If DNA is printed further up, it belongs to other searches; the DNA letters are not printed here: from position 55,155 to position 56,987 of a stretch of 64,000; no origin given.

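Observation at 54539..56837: Low-GC two-gene island: DNA methyltransferase-HNH nuclease fusion plus an orphan multi-pass membrane protein, inserted at the thiC leader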

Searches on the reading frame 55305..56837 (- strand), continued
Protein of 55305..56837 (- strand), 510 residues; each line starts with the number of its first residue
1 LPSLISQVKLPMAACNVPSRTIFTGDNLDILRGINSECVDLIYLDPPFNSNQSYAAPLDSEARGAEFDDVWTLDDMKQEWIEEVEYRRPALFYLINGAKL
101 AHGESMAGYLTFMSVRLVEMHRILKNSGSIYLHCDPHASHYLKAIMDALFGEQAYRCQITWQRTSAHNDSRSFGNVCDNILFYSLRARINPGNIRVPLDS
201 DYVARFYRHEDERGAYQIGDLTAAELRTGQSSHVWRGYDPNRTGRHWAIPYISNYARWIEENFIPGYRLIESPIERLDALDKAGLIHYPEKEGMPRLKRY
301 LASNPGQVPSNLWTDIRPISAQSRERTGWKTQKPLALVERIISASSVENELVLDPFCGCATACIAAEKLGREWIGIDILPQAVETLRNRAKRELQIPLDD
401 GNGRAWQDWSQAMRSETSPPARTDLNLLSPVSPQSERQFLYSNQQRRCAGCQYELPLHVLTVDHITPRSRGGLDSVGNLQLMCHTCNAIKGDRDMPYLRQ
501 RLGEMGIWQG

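Call 24: find_encoding_contigs(protein=P0005, flank=7000, max_places=3)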
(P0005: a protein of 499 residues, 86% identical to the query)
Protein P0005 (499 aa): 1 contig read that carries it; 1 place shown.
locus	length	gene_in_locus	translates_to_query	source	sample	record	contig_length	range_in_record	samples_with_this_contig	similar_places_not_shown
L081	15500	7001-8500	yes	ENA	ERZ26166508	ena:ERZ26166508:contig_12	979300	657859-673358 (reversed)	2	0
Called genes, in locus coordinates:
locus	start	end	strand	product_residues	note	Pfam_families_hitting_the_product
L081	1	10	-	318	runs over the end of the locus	PF00005:ABC_tran, PF13304:AAA_21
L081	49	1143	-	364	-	PF01297:ZnuA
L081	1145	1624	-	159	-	PF01475:FUR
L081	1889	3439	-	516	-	PF00732:GMC_oxred_N, PF01266:DAO (faint), PF05199:GMC_oxred_C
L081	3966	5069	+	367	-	PF00296:Bac_luciferase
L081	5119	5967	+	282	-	PF12697:Abhydrolase_6 (weak), PF00561:Abhydrolase_1 (faint)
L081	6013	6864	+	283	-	PF00296:Bac_luciferase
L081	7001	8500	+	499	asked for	PF01555:N6_N4_Mtase, PF01844:HNH, PF14279:HNH_5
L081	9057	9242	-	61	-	-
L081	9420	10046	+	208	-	-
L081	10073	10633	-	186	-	-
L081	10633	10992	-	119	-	PF18929:DUF5678 (weak)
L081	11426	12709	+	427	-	PF13667:ThiC-associated, PF01964:ThiC_Rad_SAM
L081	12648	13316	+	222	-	PF01964:ThiC_Rad_SAM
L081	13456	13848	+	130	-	PF13650:Asp_protease_2, PF13975:gag-asp_proteas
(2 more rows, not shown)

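Call 25: find_encoding_contigs(protein=P0007, flank=7000, max_places=3)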
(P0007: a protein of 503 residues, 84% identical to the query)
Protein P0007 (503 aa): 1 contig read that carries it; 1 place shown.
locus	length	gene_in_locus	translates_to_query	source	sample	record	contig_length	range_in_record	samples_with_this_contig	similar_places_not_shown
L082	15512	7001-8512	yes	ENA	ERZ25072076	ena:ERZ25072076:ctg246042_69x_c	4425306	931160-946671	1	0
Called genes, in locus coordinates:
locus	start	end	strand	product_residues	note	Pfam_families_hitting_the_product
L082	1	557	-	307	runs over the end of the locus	PF05448:AXE1, PF12146:Hydrolase_4 (faint), PF00326:Peptidase_S9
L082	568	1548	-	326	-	PF01063:Aminotran_4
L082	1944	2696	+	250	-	PF18290:Nudix_hydro, PF00293:NUDIX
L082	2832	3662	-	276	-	PF00005:ABC_tran, PF02463:SMC_N (faint), PF13304:AAA_21 (faint)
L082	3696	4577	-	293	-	PF00528:BPD_transp_1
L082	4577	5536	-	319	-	PF00528:BPD_transp_1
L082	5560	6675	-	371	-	PF12849:PBP_like_2, PF12727:PBP_like (weak)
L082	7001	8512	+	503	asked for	PF01555:N6_N4_Mtase, PF01844:HNH, PF14279:HNH_5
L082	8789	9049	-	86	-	PF00072:Response_reg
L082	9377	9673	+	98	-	PF24696:UGSC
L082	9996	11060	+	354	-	-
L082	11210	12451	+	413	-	PF02463:SMC_N (faint), PF13175:AAA_15, PF13476:AAA_23 (weak), PF13304:AAA_21, PF13175:AAA_15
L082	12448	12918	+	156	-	-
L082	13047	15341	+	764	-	PF01315:Ald_Xan_dh_C, PF02738:MoCoBD_1, PF20256:MoCoBD_2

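Call 26: find_encoding_contigs(protein=P0008, flank=7000, max_places=3)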
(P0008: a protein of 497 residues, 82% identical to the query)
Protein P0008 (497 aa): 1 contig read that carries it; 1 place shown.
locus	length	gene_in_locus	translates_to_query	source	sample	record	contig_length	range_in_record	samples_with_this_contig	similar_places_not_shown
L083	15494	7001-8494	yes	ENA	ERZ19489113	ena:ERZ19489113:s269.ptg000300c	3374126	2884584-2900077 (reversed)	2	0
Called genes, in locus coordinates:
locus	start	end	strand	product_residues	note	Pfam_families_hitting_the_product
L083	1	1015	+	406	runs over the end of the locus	PF01636:APH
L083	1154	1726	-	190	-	PF00903:Glyoxalase, PF13669:Glyoxalase_4, PF18029:Glyoxalase_6 (weak), PF22677:Ble-like_N (weak)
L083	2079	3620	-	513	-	PF00732:GMC_oxred_N, PF01266:DAO (faint), PF05199:GMC_oxred_C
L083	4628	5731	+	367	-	PF00296:Bac_luciferase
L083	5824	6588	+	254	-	PF12697:Abhydrolase_6, PF12146:Hydrolase_4 (faint), PF00561:Abhydrolase_1 (faint)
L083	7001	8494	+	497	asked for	PF01555:N6_N4_Mtase, PF01844:HNH, PF14279:HNH_5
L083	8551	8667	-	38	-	-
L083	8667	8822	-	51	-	-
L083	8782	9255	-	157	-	PF13650:Asp_protease_2 (weak), PF13975:gag-asp_proteas (weak)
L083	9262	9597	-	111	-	PF18929:DUF5678 (weak)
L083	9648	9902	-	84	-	PF15970:HicB-like_2, PF15919:HicB_lk_antitox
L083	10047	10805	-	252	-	PF00561:Abhydrolase_1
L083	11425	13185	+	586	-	PF13667:ThiC-associated, PF01964:ThiC_Rad_SAM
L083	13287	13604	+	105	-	-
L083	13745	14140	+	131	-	-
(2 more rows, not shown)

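Call 52: find_related_loci(query=window:55305-56804:-, collection=viral_contigs, flank=5000)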
Query window:55305-56804:- (499 aa) in viral_contigs; peptide patterns used: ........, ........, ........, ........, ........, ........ (x = any residue, [..] = any of these).
11 stretches matched a pattern, but none encodes a relative of the query by tblastn (E <= 1e-3).

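Call 55: search_protein_families(library=phrogs, proteins=[window:55305-56804:-], max_evalue=0.01)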
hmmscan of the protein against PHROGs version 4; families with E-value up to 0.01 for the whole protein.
window:55305-56804:- (499 aa): 39 families (the best 25 are shown)
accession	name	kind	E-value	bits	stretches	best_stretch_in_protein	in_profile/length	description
phrog_67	-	other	4e-49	169.3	1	10-405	125-378/743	DNA methyltransferase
phrog_498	-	other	1.8e-15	57.5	1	299-406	341-448/633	DNA methyltransferase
phrog_3008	-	other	1.1e-14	55.3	1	317-389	149-221/244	DNA methyltransferase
phrog_2118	-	DNA, RNA and nucleotide metabolism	6.7e-14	53.1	1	424-491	166-233/301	HNH endonuclease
phrog_2214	-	DNA, RNA and nucleotide metabolism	1.4e-12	48.5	1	425-484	184-241/429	HNH endonuclease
phrog_1035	-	DNA, RNA and nucleotide metabolism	1.1e-11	46.1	1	424-483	149-214/271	endonuclease VII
phrog_8660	-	DNA, RNA and nucleotide metabolism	6.2e-11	43.8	1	423-484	113-181/196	HNH endonuclease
phrog_5718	-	DNA, RNA and nucleotide metabolism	1e-10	42.2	1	422-484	116-178/394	HNH endonuclease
phrog_6050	-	DNA, RNA and nucleotide metabolism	1.1e-10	41.9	1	420-483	297-361/402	HNH endonuclease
phrog_338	-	DNA, RNA and nucleotide metabolism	1.3e-10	42.2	1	433-484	206-264/340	HNH endonuclease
phrog_7785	-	DNA, RNA and nucleotide metabolism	1.4e-08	35.8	1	421-482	57-114/147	HNH endonuclease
phrog_23085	-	unknown function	1.5e-08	35.4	1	313-376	39-102/138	-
phrog_589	-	DNA, RNA and nucleotide metabolism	3.1e-08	34.6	1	430-489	87-148/179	HNH endonuclease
phrog_16726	-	DNA, RNA and nucleotide metabolism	3.6e-08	34.5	1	429-482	88-143/308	HNH endonuclease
phrog_9545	-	DNA, RNA and nucleotide metabolism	6.8e-08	33.4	1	433-489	109-177/206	HNH endonuclease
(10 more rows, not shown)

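Call 56: list_cluster_members(proteins=[P0010, P0018, P0021, P0024, P0026, P0053, P0060, P0078, P0106, P0124])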
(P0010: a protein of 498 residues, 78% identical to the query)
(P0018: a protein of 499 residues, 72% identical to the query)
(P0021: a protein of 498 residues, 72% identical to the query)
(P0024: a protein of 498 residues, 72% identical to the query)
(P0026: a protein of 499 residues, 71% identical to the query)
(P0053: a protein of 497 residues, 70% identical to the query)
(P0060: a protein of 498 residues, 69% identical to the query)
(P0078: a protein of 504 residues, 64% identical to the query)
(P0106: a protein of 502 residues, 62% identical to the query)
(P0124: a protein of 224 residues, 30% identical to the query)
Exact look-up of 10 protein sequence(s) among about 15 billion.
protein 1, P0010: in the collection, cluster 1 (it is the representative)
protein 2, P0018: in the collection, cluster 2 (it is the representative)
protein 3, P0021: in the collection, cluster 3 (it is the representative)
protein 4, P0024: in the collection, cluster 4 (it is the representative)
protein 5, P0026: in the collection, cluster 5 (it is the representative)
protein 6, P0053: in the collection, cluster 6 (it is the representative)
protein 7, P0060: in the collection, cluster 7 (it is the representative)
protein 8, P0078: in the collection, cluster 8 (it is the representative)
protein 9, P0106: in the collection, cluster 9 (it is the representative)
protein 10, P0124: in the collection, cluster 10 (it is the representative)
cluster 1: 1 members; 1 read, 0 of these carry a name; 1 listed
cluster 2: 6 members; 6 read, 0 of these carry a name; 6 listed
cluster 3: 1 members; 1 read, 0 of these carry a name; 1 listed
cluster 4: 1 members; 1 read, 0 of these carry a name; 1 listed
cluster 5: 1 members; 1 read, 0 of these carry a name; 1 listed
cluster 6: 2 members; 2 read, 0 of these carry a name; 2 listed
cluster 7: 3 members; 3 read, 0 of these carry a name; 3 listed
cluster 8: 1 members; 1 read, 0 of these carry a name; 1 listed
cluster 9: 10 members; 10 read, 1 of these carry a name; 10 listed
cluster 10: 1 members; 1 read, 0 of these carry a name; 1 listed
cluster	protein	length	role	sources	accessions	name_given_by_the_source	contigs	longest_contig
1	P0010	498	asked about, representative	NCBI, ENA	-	-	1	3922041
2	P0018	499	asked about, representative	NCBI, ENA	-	-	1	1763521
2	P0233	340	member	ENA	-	-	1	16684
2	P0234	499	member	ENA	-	-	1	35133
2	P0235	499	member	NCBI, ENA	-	-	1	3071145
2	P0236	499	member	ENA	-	-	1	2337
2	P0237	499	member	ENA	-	-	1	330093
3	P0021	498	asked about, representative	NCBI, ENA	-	-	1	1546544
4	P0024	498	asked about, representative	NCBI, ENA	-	-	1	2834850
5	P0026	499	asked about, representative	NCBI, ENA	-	-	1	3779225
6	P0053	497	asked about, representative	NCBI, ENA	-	-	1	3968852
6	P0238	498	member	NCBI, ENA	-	-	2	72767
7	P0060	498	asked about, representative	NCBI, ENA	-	-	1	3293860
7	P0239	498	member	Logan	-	-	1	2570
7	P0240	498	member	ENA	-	-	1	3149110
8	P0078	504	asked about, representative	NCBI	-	-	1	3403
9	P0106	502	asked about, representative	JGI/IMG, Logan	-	site-specific DNA-methyltransferase (adenine-specific)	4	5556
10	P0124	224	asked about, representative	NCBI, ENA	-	-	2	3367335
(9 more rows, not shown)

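Call 71: search_protein_families(library=pfam, alignment_id=A5, max_evalue=0.0001)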
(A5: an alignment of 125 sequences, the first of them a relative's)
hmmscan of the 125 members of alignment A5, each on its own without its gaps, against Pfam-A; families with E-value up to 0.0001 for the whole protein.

A. member 1, L003:4648-5610:+ (321 aa): 1 family
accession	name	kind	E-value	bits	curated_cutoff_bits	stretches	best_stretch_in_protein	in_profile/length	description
PF04199.19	Cyclase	-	2.3e-13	51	23.1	1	115-249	28-137/142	Putative cyclase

B. families by the number of members that match (of 125 scanned): 62 families (the first 25 are shown)
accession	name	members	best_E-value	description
PF00296.26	Bac_luciferase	4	1.1e-58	Luciferase-like monooxygenase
PF13350.11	Y_phosphatase3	3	2e-51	Tyrosine phosphatase family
PF14486.12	DUF4432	3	1.2e-21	Domain of unknown function (DUF4432)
PF05685.18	Uma2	3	4e-15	Putative restriction endonuclease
PF07728.20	AAA_5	3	1.4e-07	AAA domain (dynein-related subfamily)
PF07726.17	AAA_3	3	1.7e-05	ATPase family associated with various cellular activities (AAA)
PF00664.28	ABC_membrane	2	3.2e-48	ABC transporter transmembrane region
PF01609.27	DDE_Tnp_1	2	1.9e-32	Transposase DDE domain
PF01408.29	GFO_IDH_MocA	2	3e-30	Oxidoreductase family, NAD-binding Rossmann fold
PF00005.33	ABC_tran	2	7.6e-30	ABC transporter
PF22725.1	GFO_IDH_MocA_C3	2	2.1e-17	GFO/IDH/MocA C-terminal domain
PF00034.26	Cytochrom_C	2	2.7e-12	Cytochrome c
PF13442.11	Cytochrome_CBB3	2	3.2e-12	Cytochrome C oxidase, cbb3-type, subunit III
PF02894.22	GFO_IDH_MocA_C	2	9.9e-12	Oxidoreductase family, C-terminal alpha/beta domain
PF10049.14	DUF2283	2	3.2e-07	Protein of unknown function (DUF2283)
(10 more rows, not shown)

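Call 73: predict_structure(alignment_id=A4)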
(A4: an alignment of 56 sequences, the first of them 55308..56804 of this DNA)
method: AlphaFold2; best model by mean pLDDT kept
length: 499 residues; sequences in the alignment: 56
mean_pLDDT: 63.5   pTM: 0.50
mean pLDDT of the five models: 63.5, 61.4, 58.1, 57.2, 56.5
residues with pLDDT >= 90: 94; 70-90: 114; 50-70: 128; < 50: 163
segments of 3 or more residues with pLDDT < 50: 1-66, 154-162, 344-389, 391-422, 479-482
pLDDT, mean of each block of 10 residues (from residue 1): 34 37 36 36 33 36 48 60 69 61 63 60 74 79 80 50 64 74 84 93 93 91 93 92 93 96 96 92 92 82 69 57 69 59 44 45 35 39 38 39 31 31 65 84 74 61 72 56 57 61
secondary structure, 60 per line:
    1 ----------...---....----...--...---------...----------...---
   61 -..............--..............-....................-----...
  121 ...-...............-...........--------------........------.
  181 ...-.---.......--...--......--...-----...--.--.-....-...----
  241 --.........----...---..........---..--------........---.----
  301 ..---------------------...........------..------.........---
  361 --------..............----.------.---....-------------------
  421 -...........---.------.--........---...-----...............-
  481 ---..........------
elements in order: E11-13 H17-20 E30-32 E42-44 E55-57 H62-75 H78-91 H93-112 E118-123 H125-139 E144-151 E166-173 H180-183 H189-195 E198-200 E203-208 E211-213 H229-232 E234-236 H243-251 H262-271 E285-289 H324-334 H349-357 H369-382 H398-401 H422-432 E449-453 E468-472 H473-479 H484-493

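Call 79: fold_search(model_id=the predicted structure, library=pdb)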
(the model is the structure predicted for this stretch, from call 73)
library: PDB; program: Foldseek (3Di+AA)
matches with E <= 10: 349; with E <= 0.001: 22
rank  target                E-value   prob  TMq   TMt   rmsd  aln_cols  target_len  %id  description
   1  4zcf_A                1.5e-08  1.00  0.33  0.27   8.5       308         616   18  Structural basis of asymmetric DNA methylation and ATP-triggered long-range diffusion by EcoP15I (released 2015-07-29)
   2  4zcf_B                2.2e-08  1.00  0.28  0.23  12.8       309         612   17  Structural basis of asymmetric DNA methylation and ATP-triggered long-range diffusion by EcoP15I (released 2015-07-29)
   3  6k0w_A                2.3e-07  1.00  0.29  0.28  18.7       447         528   18  DNA methyltransferase in complex with sinefungin (released 2019-12-11)
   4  8urk_A                1.7e-06  1.00  0.31  0.57   7.2       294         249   19  Crystal structure of DNA N6-Adenine Methyltransferase M.BceJIV from Burkholderia cenocepacia in complex with duplex DN (released 2024-09-11)
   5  9c3u_A                3.4e-06  1.00  0.29  0.55   6.5       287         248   20  Crystal structure of DNA N6-Adenine Methyltransferase M.BceJIV from Burkholderia cenocepacia in complex with duplex DN (released 2024-09-11)
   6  8urk_D                6.4e-06  1.00  0.27  0.51   6.8       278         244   21  Crystal structure of DNA N6-Adenine Methyltransferase M.BceJIV from Burkholderia cenocepacia in complex with duplex DN (released 2024-09-11)
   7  9c3s_D                6.8e-06  1.00  0.30  0.57   6.5       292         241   20  Crystal structure of DNA N6-Adenine Methyltransferase M.BceJIV from Burkholderia cenocepacia in complex with duplex DN (released 2024-09-11)
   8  9c3u_D                7.2e-06  1.00  0.28  0.55   4.8       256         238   20  Crystal structure of DNA N6-Adenine Methyltransferase M.BceJIV from Burkholderia cenocepacia in complex with duplex DN (released 2024-09-11)
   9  9c3s_C                1.3e-05  1.00  0.28  0.53   7.7       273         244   20  Crystal structure of DNA N6-Adenine Methyltransferase M.BceJIV from Burkholderia cenocepacia in complex with duplex DN (released 2024-09-11)
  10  9c3s_A                1.4e-05  1.00  0.30  0.54   7.4       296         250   20  Crystal structure of DNA N6-Adenine Methyltransferase M.BceJIV from Burkholderia cenocepacia in complex with duplex DN (released 2024-09-11)
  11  6k0w_B                3.8e-05  1.00  0.28  0.28  16.2       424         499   16  DNA methyltransferase in complex with sinefungin (released 2019-12-11)
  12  9c3u_C                4.0e-05  1.00  0.28  0.55   7.6       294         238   19  Crystal structure of DNA N6-Adenine Methyltransferase M.BceJIV from Burkholderia cenocepacia in complex with duplex DN (released 2024-09-11)
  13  1nw8                  5.3e-05  1.00  0.31  0.53   6.4       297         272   18  Structure of L72P mutant beta class N6-adenine DNA methyltransferase RsrI (released 2003-07-29)
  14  1g60_A                9.4e-05  1.00  0.30  0.60   6.4       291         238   19  Crystal Structure of Methyltransferase MboIIa (Moraxella bovis) (released 2002-05-01)
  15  6k0w_D                1.3e-04  1.00  0.18  0.20  15.7       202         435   24  DNA methyltransferase in complex with sinefungin (released 2019-12-11)
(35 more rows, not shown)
